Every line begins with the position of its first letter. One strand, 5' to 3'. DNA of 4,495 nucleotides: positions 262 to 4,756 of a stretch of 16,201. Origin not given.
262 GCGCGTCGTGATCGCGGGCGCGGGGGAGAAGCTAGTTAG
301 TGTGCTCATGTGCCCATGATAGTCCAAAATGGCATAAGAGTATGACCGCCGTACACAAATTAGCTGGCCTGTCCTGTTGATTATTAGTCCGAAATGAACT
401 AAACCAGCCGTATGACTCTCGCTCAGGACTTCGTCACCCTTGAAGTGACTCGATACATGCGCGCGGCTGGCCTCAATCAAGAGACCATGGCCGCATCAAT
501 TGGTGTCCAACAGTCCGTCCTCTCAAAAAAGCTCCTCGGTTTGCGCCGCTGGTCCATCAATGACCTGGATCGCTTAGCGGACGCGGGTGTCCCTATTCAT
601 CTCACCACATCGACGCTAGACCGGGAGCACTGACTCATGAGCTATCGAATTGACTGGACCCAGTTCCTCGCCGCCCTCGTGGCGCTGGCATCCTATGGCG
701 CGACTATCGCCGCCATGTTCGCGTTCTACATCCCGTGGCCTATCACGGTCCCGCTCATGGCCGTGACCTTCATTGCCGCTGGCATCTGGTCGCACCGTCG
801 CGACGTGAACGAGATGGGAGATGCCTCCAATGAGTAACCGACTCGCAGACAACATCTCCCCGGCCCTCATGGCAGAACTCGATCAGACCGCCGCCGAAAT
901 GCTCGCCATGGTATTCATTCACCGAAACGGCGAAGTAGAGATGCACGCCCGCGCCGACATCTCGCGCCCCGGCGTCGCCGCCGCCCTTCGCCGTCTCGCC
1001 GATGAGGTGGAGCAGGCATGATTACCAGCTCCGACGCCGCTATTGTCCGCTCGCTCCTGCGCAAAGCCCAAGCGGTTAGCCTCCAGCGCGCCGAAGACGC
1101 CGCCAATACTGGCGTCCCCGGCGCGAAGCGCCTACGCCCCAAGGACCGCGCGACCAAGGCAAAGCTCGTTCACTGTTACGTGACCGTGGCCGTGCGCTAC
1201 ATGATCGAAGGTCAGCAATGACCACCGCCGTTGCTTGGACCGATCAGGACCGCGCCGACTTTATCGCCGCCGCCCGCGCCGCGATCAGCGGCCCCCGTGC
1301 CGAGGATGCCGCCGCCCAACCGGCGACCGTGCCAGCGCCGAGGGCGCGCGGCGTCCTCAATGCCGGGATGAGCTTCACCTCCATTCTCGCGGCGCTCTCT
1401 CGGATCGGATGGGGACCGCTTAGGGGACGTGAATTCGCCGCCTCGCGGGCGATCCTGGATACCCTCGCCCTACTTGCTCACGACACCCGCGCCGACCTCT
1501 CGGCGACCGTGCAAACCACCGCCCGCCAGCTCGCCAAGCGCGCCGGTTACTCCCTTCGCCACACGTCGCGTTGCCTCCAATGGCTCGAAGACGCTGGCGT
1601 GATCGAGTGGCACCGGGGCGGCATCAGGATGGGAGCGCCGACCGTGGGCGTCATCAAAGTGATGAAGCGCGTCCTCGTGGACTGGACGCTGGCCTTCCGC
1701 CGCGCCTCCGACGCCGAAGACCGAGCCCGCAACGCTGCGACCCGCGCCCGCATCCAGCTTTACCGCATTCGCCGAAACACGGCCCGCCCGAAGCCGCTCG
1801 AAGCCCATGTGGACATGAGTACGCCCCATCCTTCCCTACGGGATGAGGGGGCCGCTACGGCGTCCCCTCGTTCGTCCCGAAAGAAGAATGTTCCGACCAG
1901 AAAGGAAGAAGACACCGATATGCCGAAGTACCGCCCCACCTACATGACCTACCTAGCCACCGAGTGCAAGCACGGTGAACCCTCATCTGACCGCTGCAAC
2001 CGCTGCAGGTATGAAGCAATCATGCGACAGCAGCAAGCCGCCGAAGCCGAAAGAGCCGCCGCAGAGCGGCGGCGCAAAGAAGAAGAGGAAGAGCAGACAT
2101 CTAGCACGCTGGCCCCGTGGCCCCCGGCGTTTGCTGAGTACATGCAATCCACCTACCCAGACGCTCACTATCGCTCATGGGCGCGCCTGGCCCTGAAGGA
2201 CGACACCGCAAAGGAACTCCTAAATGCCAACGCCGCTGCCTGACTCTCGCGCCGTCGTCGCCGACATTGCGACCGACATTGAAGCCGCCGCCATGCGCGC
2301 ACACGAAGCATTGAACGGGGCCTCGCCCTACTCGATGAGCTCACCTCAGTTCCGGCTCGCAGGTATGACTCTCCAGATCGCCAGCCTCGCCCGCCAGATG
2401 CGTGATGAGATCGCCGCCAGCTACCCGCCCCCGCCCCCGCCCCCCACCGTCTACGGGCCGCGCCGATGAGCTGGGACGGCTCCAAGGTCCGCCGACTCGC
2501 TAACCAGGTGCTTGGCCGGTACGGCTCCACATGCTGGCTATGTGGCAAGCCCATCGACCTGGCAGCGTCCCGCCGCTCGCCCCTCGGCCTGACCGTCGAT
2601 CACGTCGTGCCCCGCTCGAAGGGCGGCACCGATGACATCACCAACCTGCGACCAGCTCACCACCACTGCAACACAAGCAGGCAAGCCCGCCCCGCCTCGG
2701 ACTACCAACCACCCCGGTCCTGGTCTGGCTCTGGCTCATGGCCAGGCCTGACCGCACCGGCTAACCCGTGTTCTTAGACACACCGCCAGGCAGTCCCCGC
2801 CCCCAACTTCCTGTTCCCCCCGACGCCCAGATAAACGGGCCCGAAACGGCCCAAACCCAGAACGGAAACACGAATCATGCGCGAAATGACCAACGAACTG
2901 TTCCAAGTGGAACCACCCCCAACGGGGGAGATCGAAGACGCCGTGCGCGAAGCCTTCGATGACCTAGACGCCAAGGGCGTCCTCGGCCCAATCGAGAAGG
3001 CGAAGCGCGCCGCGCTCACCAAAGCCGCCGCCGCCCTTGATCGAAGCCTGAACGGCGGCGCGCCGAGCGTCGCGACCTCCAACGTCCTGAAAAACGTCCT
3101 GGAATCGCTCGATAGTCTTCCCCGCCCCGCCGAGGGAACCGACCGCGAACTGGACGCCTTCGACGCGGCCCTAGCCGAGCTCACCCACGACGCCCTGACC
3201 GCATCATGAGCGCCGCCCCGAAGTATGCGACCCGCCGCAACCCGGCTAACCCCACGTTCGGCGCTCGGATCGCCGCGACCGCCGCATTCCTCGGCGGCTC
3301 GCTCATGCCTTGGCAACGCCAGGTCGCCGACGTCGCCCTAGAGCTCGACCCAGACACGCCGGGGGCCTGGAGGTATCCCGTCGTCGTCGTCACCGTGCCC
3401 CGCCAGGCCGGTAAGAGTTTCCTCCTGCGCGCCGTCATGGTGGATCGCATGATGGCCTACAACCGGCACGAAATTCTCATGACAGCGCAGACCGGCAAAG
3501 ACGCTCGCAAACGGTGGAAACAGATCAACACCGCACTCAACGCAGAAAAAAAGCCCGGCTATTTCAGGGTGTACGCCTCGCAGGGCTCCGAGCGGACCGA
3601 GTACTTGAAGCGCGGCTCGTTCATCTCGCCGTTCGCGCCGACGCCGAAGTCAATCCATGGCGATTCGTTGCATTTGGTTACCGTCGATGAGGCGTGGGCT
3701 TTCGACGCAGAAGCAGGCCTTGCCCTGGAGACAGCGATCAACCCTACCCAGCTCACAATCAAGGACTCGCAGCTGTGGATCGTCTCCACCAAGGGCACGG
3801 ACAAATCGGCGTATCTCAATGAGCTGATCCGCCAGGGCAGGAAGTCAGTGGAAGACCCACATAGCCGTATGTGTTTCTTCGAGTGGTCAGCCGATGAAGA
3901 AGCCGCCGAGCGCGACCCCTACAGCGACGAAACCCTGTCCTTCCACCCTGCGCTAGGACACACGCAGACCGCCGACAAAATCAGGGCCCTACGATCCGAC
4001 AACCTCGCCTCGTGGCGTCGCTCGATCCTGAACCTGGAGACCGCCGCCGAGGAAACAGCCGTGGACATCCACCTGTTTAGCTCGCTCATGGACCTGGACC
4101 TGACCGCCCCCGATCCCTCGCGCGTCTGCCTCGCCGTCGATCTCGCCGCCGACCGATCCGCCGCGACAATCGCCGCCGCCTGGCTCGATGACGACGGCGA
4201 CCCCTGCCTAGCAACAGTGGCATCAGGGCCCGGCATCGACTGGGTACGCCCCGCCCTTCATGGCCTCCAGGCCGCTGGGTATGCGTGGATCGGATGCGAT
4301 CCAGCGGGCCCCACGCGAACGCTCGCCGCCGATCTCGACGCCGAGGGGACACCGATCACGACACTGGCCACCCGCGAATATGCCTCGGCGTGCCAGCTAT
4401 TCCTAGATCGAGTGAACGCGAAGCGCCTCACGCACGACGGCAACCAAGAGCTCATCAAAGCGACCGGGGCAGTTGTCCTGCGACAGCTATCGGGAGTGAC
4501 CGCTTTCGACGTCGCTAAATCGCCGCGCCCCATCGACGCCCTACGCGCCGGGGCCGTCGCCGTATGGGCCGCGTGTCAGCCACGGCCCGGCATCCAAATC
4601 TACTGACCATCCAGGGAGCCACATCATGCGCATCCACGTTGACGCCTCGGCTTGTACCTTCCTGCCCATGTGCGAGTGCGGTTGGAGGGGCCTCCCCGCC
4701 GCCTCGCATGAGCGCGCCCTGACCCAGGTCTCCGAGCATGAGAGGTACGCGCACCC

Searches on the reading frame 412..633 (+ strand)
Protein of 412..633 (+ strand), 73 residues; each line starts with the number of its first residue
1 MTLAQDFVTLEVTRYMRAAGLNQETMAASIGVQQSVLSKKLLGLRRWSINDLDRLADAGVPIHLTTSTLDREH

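Call 8: search_protein_families(library=pfam, proteins=[window:412-633:+], max_evalue=0.01)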
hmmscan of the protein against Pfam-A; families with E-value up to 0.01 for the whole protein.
window:412-633:+ (73 aa): 3 families
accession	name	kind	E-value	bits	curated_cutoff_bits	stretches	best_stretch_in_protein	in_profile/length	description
PF13560.12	HTH_31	-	0.00049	20.8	27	1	13-58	7-53/64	Helix-turn-helix domain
PF01381.28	HTH_3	-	0.0022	18.4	23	1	15-58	4-47/55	Helix-turn-helix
PF13443.12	HTH_26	-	0.0062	17.2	22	1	14-58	4-49/63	Cro/C1-type HTH DNA-binding domain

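Call 9: search_protein_families(library=phrogs, proteins=[window:412-633:+], max_evalue=0.001)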
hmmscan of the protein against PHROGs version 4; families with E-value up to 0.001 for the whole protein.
window:412-633:+ (73 aa): 4 families
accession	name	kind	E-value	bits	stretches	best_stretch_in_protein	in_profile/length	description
phrog_2328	-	transcription regulation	1.1e-06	29.5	1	14-62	22-71/128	transcriptional repressor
phrog_4583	-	transcription regulation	8.1e-05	23.6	1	9-58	12-61/81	transcriptional repressor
phrog_2339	-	DNA, RNA and nucleotide metabolism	0.00071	20.5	1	11-40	29-58/98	HTH DNA binding protein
phrog_3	-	transcription regulation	0.00075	20.4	1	12-61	93-141/430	transcriptional repressor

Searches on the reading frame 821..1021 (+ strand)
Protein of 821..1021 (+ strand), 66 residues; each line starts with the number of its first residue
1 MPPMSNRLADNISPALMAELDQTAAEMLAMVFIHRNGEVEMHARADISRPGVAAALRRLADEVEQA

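Call 8: search_protein_families(library=pfam, proteins=[window:821-1021:+], max_evalue=0.01)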
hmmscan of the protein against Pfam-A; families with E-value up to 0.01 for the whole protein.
window:821-1021:+ (66 aa): 1 family
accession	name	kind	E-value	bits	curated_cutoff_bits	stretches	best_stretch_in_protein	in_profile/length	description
PF24212.1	DUF7433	-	0.0003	20.8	24.2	1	25-65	12-49/51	Family of unknown function (DUF7433)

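Call 9: search_protein_families(library=phrogs, proteins=[window:821-1021:+], max_evalue=0.001)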
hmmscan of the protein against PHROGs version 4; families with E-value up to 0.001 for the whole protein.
window:821-1021:+ (66 aa): 0 families

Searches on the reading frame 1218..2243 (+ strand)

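Call 8: search_protein_families(library=pfam, proteins=[window:1218-2243:+], max_evalue=0.01)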
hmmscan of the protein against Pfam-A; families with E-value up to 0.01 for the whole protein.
window:1218-2243:+ (341 aa): 2 families
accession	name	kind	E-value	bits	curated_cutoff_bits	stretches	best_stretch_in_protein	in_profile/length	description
PF13545.12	HTH_Crp_2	-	2.3e-05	24.7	27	1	85-137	9-60/70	Crp-like helix-turn-helix domain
PF13412.12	HTH_24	-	0.00033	20.6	21.9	1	100-130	18-48/48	Winged helix-turn-helix DNA-binding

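Call 9: search_protein_families(library=phrogs, proteins=[window:1218-2243:+], max_evalue=0.001)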
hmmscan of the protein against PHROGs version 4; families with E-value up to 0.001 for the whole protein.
window:1218-2243:+ (341 aa): 0 families

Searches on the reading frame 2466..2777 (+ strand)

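Call 8: search_protein_families(library=pfam, proteins=[window:2466-2777:+], max_evalue=0.01)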
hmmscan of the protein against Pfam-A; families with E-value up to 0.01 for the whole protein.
window:2466-2777:+ (103 aa): 3 families
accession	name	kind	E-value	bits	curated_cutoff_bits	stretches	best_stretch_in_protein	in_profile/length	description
PF01844.29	HNH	-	6.5e-12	45.8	21.4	1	23-73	1-45/47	HNH endonuclease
PF14279.12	HNH_5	-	3.6e-06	27.3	27.5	1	41-72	12-43/56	HNH endonuclease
PF13395.12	HNH_4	-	0.0036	17.7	22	1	42-72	18-48/54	HNH endonuclease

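Call 9: search_protein_families(library=phrogs, proteins=[window:2466-2777:+], max_evalue=0.001)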
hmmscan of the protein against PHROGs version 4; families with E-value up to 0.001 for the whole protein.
window:2466-2777:+ (103 aa): 25 families
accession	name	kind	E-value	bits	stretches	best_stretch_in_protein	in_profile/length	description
phrog_338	-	DNA, RNA and nucleotide metabolism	9.8e-23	82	1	9-86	198-276/340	HNH endonuclease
phrog_5718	-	DNA, RNA and nucleotide metabolism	1.2e-15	58.5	1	8-83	116-184/394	HNH endonuclease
phrog_9508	-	DNA, RNA and nucleotide metabolism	9e-14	52.8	1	21-75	21-74/171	HNH endonuclease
phrog_8660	-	DNA, RNA and nucleotide metabolism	4.4e-13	50.8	1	14-77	118-181/196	HNH endonuclease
phrog_2118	-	DNA, RNA and nucleotide metabolism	1.7e-12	48.5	1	14-82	170-231/301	HNH endonuclease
phrog_1271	-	DNA, RNA and nucleotide metabolism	2.7e-12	47.7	1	13-75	262-318/361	HNH endonuclease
phrog_16726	-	DNA, RNA and nucleotide metabolism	4.9e-12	47.2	1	11-80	84-148/308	HNH endonuclease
phrog_2214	-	DNA, RNA and nucleotide metabolism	5.2e-12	46.6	1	9-80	182-244/429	HNH endonuclease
phrog_6050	-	DNA, RNA and nucleotide metabolism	7.3e-12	45.8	1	15-75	306-360/402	HNH endonuclease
phrog_589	-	DNA, RNA and nucleotide metabolism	2.1e-11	44.9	1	4-79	75-145/179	HNH endonuclease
phrog_1035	-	DNA, RNA and nucleotide metabolism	6.3e-11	43.6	1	14-80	153-218/271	endonuclease VII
phrog_7785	-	DNA, RNA and nucleotide metabolism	1.7e-09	38.8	1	12-74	62-113/147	HNH endonuclease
phrog_14314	-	DNA, RNA and nucleotide metabolism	3.5e-09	38.3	1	9-74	5-63/252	HNH endonuclease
phrog_9645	-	DNA, RNA and nucleotide metabolism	2.4e-08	34.9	1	40-75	37-72/168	HNH endonuclease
phrog_144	-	DNA, RNA and nucleotide metabolism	6.7e-08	33.4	1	5-80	69-140/175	HNH endonuclease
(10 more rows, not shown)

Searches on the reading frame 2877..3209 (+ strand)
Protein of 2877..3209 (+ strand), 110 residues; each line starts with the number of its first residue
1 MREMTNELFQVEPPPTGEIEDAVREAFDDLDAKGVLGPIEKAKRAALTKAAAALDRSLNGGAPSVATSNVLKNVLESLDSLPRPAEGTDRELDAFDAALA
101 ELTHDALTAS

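Call 8: search_protein_families(library=pfam, proteins=[window:2877-3209:+], max_evalue=0.01)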
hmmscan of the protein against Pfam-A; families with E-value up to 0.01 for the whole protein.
window:2877-3209:+ (110 aa): 0 families

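Call 9: search_protein_families(library=phrogs, proteins=[window:2877-3209:+], max_evalue=0.001)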
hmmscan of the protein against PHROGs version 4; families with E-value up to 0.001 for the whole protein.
window:2877-3209:+ (110 aa): 1 family
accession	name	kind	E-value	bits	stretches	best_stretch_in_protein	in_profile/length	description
phrog_15169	-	head and packaging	2.9e-05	25.3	1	10-102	27-119/135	terminase small subunit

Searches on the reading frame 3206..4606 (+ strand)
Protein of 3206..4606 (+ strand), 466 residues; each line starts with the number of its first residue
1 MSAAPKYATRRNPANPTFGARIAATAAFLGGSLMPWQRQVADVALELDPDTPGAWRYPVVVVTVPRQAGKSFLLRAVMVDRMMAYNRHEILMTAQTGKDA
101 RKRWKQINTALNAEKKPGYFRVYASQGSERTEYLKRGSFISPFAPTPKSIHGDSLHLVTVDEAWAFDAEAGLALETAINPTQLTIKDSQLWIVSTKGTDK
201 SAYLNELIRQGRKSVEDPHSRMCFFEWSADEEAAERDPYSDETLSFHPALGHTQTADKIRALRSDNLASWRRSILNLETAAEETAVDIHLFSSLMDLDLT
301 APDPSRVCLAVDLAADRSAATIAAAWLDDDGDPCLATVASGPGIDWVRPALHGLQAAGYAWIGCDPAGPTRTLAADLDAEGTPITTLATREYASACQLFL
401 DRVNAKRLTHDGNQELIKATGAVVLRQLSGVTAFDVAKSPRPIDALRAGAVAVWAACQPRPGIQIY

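Call 57: search_dna_similar(query=window:3206-4606:+, collection=phages, mode=protein, max_evalue=1e-10, max_rows=15)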
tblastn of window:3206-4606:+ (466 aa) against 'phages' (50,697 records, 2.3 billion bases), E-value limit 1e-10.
Records with a match: 217; places in all: 217; records where one place covers at least 80% of the query: 196.
Best place of each record, by identity: <60% 217.
By first word of the organism name: Arthrobacter 141; Gordonia 33; Microbacterium 32; Rhodococcus 4; Curtobacterium 2; Mycobacterium 2; Pseudomonas 1; Caudoviricetes 1; Actinomyces 1.
By host as written in the record: Arthrobacter sp. ATCC 21022 124; Gordonia terrae 3612 20; Microbacterium foliorum NRRL B-24224 18; Microbacterium foliorum NRRL B-24224 SEA 14; Arthrobacter sulfureus NRRL B-14730 SEA 5; Gordonia neofelifaecis NRRL 59395 5; Arthrobacter sp. (ATCC 21022) 5; Arthrobacter globiformis B-2979 3; and 17 more.
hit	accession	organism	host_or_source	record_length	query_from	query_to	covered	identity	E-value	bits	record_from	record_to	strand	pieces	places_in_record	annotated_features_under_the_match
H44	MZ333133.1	Curtobacterium phage Penoan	Curtobacterium sp.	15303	3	443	95%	37.3%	4e-69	244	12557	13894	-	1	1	terminase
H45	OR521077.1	Arthrobacter phage Arielagos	Arthrobacter globiformis B-2979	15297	2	443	95%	36.7%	8e-67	238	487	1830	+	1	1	2: terminase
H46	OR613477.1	Arthrobacter phage SerialPhiller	Arthrobacter globiformis B-2979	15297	2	443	95%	36.7%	8e-67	238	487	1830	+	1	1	2: terminase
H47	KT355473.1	Arthrobacter phage Jessica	Arthrobacter sp. ATCC 21022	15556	6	443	94%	37.0%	2e-70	248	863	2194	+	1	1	terminase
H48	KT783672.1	Arthrobacter phage TymAbreu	Arthrobacter sp. ATCC 21022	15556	6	443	94%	37.0%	2e-70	248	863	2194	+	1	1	terminase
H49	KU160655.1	Arthrobacter phage Maggie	Arthrobacter sp. ATCC 21022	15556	6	443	94%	37.0%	2e-70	248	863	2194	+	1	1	4: terminase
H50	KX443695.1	Arthrobacter phage Courtney3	Arthrobacter sp. ATCC 21022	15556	6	443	94%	37.0%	2e-70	248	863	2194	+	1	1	terminase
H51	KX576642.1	Arthrobacter phage Massimo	Arthrobacter sp. ATCC 21022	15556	6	443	94%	37.0%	2e-70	248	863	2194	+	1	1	terminase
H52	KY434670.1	Arthrobacter phage Chestnut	Arthrobacter sp. ATCC 21022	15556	6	443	94%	37.0%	2e-70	248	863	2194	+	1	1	terminase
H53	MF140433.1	Arthrobacter phage TinoCrisci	Arthrobacter sp. ATCC 21022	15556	6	443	94%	37.0%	2e-70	248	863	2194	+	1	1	4: terminase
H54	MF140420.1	Arthrobacter phage Mariposa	Arthrobacter sp. ATCC 21022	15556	6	443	94%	37.0%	2e-70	248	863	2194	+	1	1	4: terminase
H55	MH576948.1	Arthrobacter phage Azathoth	Arthrobacter sp. ATCC 21022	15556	6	443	94%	37.0%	2e-70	248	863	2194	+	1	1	4: terminase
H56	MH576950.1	Arthrobacter phage CGermain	Arthrobacter sp. ATCC 21022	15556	6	443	94%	37.0%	2e-70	248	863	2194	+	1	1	4: terminase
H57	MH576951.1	Arthrobacter phage Copper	Arthrobacter sp. ATCC 21022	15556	6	443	94%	37.0%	2e-70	248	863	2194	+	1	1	4: terminase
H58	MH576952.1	Arthrobacter phage Dewayne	Arthrobacter sp. ATCC 21022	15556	6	443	94%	37.0%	2e-70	248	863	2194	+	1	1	4: terminase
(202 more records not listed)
